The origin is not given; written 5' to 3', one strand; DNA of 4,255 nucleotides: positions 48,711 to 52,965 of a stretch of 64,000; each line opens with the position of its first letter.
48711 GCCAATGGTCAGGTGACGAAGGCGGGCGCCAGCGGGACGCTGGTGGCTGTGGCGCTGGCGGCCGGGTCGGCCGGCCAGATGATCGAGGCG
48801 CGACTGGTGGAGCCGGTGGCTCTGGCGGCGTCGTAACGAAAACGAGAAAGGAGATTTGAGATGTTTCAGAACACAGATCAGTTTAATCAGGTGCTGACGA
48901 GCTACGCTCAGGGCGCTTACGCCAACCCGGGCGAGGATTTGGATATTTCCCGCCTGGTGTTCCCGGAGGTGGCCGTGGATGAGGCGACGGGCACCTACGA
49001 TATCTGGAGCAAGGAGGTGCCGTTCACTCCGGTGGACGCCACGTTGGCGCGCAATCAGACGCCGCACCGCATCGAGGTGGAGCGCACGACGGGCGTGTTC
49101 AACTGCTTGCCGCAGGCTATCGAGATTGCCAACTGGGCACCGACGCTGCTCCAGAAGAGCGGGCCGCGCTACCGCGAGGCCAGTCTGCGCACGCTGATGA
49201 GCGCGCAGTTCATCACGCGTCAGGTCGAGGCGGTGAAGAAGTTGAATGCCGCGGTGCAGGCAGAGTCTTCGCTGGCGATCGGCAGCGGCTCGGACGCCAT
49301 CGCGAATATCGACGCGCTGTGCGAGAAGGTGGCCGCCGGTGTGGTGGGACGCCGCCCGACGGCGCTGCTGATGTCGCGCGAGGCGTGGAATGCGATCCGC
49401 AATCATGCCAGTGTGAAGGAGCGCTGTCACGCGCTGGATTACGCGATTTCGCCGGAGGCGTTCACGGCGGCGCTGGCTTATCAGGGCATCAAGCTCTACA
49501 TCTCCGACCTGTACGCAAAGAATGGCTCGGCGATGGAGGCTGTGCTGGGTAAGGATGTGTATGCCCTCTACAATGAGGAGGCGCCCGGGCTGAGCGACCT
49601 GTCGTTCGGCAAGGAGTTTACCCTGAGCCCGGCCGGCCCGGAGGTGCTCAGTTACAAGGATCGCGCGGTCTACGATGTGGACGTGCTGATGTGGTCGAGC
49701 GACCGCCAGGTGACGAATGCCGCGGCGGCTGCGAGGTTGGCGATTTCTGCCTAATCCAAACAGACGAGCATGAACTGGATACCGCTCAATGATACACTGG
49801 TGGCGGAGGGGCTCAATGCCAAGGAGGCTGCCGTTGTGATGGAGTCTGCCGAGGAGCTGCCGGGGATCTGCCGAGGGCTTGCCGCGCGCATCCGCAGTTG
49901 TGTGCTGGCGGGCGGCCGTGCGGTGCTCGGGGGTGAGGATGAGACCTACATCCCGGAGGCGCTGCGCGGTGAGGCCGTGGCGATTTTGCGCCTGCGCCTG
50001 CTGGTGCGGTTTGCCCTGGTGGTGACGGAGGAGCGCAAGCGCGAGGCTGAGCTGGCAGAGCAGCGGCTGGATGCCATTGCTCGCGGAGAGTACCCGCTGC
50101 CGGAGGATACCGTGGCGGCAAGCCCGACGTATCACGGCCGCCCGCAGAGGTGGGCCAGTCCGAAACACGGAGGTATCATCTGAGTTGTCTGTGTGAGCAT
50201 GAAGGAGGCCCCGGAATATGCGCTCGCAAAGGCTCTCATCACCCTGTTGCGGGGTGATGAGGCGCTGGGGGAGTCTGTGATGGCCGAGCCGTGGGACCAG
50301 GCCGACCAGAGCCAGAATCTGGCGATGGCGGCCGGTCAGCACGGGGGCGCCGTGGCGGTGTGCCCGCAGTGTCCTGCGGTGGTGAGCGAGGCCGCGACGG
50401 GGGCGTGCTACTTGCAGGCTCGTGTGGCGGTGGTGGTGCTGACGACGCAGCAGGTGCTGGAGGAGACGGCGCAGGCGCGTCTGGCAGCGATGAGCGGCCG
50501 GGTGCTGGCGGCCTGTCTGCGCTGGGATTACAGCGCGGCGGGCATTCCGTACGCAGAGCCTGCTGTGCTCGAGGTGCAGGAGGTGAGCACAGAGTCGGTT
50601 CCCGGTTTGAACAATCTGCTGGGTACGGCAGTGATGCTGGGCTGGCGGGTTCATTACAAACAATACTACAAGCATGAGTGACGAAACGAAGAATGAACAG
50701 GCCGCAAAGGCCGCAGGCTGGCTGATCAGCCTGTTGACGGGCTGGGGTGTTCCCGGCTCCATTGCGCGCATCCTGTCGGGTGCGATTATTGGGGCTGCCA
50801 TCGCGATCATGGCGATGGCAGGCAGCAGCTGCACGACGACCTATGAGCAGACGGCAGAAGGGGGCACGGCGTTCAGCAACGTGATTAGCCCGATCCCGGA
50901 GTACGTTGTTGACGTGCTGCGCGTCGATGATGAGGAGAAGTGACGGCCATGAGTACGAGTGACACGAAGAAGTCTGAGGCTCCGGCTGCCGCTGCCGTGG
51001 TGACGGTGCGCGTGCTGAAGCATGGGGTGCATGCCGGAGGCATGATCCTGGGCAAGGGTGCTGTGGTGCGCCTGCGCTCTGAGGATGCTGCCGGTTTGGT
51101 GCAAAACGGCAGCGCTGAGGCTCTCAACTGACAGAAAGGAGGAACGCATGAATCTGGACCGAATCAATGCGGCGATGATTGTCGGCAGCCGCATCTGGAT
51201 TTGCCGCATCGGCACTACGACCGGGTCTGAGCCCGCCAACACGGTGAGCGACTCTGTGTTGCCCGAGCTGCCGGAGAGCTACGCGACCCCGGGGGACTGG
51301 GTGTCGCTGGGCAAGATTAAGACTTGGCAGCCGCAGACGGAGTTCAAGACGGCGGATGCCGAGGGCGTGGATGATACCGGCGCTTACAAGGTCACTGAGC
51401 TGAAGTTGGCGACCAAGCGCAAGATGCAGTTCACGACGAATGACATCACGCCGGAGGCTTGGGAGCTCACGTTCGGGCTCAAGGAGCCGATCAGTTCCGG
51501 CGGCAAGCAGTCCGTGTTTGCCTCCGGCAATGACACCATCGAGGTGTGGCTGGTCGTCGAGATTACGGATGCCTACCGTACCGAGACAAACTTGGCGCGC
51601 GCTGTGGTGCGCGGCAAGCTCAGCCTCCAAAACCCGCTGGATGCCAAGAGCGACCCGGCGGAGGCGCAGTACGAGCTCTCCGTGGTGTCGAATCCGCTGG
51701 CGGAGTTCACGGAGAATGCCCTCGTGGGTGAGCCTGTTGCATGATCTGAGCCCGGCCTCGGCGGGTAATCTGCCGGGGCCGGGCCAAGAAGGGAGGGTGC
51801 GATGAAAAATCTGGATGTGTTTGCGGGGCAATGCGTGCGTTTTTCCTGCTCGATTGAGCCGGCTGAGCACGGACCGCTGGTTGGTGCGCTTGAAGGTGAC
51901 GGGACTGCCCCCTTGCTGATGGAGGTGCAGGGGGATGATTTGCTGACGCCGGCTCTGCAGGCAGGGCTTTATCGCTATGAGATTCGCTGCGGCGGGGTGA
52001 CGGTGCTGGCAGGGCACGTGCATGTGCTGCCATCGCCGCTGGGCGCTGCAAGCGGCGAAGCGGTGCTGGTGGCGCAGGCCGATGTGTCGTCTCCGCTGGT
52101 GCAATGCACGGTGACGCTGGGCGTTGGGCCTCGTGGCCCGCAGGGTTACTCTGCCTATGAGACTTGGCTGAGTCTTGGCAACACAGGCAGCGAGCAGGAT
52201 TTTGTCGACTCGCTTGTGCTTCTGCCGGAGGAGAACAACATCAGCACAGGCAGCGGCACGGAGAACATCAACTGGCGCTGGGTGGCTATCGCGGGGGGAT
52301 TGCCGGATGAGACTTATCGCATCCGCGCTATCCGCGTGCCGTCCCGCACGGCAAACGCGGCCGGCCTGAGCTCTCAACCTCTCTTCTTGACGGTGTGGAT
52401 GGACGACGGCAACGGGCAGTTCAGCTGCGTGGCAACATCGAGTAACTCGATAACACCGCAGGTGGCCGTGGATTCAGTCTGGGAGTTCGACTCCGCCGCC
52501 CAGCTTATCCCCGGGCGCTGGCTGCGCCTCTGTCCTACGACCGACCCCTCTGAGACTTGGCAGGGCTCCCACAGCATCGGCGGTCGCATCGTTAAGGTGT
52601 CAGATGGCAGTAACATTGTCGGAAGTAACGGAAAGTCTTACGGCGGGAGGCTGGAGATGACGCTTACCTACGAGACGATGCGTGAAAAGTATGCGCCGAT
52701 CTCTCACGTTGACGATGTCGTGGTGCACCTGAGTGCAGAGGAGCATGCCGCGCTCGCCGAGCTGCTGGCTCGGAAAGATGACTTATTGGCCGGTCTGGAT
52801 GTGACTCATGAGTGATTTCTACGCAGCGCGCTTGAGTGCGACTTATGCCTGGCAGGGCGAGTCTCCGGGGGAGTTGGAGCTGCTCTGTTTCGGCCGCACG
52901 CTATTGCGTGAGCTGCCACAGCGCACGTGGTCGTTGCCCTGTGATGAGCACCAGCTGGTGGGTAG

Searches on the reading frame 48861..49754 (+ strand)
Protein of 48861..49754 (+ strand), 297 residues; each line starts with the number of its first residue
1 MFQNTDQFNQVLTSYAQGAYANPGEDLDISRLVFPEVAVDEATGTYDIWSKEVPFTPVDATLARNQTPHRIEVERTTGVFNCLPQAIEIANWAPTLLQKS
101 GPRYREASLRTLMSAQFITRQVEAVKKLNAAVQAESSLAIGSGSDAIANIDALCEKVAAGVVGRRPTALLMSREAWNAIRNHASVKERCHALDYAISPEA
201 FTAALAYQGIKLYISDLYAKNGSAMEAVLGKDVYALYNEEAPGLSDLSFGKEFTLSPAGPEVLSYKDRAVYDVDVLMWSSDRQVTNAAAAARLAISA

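Call 11: search_protein_families(library=pfam, proteins=[window:48861-49754:+], max_evalue=0.001)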
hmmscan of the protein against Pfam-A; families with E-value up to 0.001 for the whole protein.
window:48861-49754:+ (297 aa): 1 family
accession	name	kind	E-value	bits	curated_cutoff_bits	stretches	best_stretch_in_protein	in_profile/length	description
PF03864.22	Phage_cap_E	-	0.00013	21.6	22.9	1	143-213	169-240/329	Phage major capsid protein E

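Call 72: search_protein_families(library=phrogs, proteins=[window:48861-49754:+], max_evalue=0.01)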
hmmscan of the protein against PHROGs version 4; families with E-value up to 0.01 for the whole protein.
window:48861-49754:+ (297 aa): 2 families
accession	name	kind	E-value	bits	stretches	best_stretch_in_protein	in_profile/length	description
phrog_1005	-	head and packaging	1.7e-12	48.3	1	8-254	12-270/315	major head protein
phrog_29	-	head and packaging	2.4e-08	34.6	1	143-218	195-274/439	major head protein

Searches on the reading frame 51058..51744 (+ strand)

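Call 72: search_protein_families(library=phrogs, proteins=[window:51058-51744:+], max_evalue=0.01)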
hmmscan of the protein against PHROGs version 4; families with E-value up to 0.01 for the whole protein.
window:51058-51744:+ (228 aa): 1 family
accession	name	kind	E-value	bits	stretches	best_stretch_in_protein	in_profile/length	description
phrog_3884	-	tail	0.00066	20.6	1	78-116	27-67/162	major tail protein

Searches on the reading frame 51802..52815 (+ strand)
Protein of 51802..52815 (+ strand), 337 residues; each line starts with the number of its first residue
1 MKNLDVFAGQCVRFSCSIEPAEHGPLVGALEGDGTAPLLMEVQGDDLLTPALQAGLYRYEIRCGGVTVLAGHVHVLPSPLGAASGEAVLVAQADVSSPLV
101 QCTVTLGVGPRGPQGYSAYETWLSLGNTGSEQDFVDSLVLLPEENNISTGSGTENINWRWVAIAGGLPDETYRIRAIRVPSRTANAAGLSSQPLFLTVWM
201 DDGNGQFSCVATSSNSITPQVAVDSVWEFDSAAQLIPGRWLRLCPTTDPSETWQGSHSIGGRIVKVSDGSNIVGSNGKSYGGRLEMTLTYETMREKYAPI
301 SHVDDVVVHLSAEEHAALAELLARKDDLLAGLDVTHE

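Call 11: search_protein_families(library=pfam, proteins=[window:51802-52815:+], max_evalue=0.001)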
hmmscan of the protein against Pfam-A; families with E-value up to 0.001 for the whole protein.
window:51802-52815:+ (337 aa): 0 families

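Call 72: search_protein_families(library=phrogs, proteins=[window:51802-52815:+], max_evalue=0.01)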
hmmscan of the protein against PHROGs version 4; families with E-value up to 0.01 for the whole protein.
window:51802-52815:+ (337 aa): 3 families
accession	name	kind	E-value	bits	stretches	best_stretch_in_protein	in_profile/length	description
phrog_15437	-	tail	0.00012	21.9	1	101-138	171-208/656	tail fiber protein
phrog_33894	-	unknown function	0.0018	17.9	1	108-139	146-178/727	-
phrog_13286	-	tail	0.0023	17.4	1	107-138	62-93/662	tail protein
